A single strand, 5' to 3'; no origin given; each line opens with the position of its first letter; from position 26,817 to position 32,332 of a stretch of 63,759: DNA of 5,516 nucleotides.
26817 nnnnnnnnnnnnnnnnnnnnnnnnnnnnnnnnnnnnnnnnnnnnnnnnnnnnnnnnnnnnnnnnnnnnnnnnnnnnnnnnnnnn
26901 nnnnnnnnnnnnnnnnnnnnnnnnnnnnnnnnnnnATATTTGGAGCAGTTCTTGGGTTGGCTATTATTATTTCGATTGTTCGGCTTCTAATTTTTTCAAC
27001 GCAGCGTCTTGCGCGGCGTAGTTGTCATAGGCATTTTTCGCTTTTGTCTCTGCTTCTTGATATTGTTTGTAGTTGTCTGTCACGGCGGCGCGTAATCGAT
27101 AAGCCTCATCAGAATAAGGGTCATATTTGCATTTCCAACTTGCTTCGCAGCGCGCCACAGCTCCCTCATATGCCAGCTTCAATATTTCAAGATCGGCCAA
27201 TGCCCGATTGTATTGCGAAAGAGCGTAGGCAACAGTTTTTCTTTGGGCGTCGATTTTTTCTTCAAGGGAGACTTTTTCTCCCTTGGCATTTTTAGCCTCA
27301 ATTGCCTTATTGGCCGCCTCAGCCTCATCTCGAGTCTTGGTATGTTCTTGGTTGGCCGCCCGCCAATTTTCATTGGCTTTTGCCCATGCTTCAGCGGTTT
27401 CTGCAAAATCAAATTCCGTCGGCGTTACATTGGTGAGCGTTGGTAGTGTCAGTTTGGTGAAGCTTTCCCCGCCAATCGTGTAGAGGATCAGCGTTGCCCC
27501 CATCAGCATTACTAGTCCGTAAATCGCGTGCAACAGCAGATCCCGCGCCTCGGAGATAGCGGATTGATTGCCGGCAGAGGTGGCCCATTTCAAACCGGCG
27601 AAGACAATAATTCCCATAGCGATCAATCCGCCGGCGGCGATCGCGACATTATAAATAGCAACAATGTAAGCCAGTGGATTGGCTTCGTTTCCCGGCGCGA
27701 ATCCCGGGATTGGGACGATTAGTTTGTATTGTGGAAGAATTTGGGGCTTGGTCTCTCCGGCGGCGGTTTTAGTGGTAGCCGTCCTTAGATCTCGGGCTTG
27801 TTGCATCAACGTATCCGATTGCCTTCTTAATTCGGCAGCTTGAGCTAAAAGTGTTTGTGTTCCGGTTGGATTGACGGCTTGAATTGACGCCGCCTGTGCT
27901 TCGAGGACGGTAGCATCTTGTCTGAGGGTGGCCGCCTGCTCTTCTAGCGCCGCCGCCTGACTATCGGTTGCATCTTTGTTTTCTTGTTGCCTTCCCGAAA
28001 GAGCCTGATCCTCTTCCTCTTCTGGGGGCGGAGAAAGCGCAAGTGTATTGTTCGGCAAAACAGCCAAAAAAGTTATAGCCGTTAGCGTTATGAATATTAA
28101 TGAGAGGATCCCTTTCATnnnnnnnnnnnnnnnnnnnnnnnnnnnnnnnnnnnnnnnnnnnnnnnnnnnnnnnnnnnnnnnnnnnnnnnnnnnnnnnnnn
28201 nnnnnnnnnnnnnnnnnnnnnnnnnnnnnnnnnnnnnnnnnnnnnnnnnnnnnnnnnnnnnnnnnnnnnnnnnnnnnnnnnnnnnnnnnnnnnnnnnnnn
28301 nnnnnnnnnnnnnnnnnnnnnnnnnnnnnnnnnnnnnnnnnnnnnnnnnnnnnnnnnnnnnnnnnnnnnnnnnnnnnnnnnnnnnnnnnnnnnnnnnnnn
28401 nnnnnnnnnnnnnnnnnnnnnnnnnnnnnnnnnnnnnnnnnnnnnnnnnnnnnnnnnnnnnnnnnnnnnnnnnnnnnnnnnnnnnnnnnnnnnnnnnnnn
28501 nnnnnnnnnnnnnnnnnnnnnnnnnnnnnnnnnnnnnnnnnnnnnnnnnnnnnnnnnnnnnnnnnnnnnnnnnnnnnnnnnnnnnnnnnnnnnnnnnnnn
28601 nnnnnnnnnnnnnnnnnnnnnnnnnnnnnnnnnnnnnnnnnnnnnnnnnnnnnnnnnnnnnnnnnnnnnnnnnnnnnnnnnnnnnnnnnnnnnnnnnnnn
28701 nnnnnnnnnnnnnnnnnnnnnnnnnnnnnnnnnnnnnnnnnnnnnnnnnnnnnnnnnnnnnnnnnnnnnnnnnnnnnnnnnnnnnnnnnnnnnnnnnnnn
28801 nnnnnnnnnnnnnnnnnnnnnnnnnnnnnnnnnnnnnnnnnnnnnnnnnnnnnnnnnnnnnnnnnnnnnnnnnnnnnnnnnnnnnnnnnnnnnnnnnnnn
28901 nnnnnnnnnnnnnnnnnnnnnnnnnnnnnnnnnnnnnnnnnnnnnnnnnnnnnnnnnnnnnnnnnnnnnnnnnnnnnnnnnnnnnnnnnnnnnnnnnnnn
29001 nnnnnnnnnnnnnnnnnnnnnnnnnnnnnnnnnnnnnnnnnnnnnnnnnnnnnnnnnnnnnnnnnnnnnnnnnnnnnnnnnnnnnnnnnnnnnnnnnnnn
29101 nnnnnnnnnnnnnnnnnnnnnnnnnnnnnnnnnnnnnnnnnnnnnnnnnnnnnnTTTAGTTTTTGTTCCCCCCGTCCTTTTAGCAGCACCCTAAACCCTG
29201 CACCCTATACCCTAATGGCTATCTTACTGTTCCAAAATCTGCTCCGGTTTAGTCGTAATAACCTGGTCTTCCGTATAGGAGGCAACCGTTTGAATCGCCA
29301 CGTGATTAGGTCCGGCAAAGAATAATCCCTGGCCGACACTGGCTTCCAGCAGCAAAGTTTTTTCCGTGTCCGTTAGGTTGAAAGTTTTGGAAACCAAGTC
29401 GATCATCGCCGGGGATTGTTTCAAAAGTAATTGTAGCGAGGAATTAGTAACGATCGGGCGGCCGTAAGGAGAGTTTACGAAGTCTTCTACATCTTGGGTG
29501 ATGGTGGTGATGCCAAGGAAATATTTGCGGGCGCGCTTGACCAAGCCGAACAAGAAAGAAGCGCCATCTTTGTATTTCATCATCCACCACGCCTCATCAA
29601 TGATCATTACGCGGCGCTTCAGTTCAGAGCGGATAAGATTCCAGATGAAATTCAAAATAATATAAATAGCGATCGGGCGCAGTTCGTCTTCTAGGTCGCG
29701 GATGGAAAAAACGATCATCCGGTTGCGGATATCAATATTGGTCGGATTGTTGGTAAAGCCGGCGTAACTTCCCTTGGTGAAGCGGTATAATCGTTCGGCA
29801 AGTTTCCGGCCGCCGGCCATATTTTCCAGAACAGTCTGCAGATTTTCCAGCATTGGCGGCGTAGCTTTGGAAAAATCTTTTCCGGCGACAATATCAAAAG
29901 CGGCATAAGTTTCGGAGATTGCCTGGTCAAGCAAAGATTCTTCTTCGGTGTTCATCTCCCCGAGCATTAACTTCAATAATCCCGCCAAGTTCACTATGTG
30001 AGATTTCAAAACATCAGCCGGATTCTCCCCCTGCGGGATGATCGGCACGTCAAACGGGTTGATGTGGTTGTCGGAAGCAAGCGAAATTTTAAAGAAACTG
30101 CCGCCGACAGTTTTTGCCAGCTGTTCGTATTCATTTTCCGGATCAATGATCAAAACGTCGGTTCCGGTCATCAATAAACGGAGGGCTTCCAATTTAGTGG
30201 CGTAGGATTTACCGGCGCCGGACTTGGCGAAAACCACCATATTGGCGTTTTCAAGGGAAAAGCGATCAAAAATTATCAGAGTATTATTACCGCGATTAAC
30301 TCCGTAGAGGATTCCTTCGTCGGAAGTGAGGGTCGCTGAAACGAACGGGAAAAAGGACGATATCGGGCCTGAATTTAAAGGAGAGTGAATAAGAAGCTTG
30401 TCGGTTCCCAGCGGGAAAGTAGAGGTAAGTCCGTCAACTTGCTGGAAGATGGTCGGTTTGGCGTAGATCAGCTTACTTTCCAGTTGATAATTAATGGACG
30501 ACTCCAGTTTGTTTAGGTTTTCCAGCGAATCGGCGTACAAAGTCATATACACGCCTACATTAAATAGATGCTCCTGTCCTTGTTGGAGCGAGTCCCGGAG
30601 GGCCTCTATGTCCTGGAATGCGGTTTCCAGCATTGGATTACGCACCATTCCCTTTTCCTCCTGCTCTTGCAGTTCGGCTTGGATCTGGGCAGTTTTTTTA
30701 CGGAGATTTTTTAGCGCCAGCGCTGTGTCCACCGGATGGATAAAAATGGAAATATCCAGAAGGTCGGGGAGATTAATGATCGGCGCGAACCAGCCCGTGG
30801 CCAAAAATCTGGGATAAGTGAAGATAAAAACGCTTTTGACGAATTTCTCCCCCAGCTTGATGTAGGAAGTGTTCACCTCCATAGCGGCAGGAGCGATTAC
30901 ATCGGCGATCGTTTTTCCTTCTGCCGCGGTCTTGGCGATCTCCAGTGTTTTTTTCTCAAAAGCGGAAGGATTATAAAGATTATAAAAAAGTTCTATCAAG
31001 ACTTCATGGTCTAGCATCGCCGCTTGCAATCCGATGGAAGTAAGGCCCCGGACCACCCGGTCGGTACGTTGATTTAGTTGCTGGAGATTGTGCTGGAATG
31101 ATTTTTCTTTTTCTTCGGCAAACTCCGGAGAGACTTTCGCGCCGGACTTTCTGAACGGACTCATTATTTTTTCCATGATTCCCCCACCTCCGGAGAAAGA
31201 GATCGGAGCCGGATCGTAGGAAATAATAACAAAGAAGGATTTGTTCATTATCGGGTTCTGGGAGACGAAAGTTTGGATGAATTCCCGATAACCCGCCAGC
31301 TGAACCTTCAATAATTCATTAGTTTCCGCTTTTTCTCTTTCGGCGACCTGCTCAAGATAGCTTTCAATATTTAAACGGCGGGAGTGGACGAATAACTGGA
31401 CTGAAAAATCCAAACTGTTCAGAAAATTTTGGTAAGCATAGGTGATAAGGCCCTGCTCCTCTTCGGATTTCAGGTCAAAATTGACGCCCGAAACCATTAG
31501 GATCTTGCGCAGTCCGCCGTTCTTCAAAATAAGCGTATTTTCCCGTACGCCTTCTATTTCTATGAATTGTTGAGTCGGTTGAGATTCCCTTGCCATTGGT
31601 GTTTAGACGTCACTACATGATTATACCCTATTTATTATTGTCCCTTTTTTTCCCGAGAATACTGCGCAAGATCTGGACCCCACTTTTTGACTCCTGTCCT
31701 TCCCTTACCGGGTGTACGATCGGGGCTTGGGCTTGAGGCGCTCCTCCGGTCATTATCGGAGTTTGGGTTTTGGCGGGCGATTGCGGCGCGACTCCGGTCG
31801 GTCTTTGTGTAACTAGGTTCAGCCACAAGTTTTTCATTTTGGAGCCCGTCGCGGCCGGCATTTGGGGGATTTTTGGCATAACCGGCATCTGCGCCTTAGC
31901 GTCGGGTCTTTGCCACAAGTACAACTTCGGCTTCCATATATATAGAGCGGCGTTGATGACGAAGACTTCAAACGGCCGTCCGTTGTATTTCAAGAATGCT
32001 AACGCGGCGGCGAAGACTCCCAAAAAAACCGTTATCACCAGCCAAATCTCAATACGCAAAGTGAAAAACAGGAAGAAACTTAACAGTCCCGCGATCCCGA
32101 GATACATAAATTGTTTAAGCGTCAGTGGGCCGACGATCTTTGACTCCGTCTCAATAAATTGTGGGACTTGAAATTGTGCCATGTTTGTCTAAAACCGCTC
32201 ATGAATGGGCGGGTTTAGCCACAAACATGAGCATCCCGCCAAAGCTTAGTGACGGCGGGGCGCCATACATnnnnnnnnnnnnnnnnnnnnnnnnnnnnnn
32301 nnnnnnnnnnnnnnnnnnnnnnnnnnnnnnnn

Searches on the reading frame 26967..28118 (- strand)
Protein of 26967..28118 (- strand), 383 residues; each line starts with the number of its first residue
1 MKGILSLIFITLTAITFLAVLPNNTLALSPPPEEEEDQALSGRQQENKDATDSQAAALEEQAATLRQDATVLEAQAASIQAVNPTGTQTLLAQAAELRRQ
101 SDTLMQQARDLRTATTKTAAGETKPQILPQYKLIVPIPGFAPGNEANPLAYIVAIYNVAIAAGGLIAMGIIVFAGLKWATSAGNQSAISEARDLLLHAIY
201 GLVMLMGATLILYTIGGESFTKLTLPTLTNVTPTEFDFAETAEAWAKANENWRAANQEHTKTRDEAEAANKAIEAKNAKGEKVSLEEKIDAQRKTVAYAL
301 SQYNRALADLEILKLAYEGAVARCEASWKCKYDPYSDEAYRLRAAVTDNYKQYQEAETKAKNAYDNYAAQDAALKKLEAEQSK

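Call 79: search_protein_families(library=pfam, proteins=[window:26967-28118:-], max_evalue=0.0001)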
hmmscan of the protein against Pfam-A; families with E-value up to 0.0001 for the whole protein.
window:26967-28118:- (383 aa): 1 family
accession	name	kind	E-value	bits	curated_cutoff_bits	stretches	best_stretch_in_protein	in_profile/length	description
PF18895.5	T4SS_pilin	-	2.6e-05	24.7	26.6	1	154-214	11-70/71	Type IV secretion system pilin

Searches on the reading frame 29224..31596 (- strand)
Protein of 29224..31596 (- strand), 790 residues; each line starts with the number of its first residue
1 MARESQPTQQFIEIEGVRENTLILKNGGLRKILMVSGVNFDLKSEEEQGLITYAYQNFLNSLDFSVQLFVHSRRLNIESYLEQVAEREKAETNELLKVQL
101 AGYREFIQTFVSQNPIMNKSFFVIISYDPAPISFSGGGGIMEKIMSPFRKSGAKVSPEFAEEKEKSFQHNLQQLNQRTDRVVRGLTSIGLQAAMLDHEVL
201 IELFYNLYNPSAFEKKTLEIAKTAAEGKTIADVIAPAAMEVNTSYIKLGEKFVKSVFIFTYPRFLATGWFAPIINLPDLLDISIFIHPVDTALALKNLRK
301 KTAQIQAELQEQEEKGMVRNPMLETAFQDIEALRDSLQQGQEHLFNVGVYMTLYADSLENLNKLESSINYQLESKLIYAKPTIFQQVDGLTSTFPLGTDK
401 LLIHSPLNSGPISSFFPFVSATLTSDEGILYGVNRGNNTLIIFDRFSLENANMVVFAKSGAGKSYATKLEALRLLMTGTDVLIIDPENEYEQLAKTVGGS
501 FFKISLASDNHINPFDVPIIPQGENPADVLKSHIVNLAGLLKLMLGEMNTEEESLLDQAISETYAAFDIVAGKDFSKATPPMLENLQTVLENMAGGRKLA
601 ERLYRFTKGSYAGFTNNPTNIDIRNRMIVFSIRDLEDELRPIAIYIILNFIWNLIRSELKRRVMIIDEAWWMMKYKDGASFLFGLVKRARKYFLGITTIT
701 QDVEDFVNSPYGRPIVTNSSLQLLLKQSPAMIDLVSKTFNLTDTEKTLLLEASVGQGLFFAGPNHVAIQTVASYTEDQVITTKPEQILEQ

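Call 79: search_protein_families(library=pfam, proteins=[window:29224-31596:-], max_evalue=0.0001)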
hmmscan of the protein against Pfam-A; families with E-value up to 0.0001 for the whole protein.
window:29224-31596:- (790 aa): 4 families
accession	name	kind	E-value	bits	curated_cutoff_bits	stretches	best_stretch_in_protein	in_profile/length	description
PF19044.6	P-loop_TraG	-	2.1e-26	93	25.8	1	448-751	27-344/413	TraG P-loop domain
PF12846.13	AAA_10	-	3.6e-11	43.2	27.5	1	450-709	21-289/362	AAA-like domain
PF01935.23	DUF87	-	1.9e-08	35.1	23.2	1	453-607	26-170/220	Helicase HerA, central domain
PF11130.14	TraC_F_IV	-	7.2e-07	29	28.1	1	167-397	130-374/375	TraC protein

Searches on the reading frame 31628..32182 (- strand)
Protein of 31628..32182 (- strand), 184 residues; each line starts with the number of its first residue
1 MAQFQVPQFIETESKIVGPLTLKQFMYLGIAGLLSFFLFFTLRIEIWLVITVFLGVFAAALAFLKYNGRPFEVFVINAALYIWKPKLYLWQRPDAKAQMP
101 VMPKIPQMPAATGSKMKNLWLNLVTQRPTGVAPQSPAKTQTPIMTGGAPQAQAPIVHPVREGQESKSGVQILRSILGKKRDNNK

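Call 79: search_protein_families(library=pfam, proteins=[window:31628-32182:-], max_evalue=0.0001)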
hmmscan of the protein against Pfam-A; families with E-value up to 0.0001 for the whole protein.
window:31628-32182:- (184 aa): 1 family
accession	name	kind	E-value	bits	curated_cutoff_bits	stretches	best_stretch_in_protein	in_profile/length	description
PF12666.12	PrgI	-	9.4e-11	42.5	27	1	6-79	2-79/91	PrgI family protein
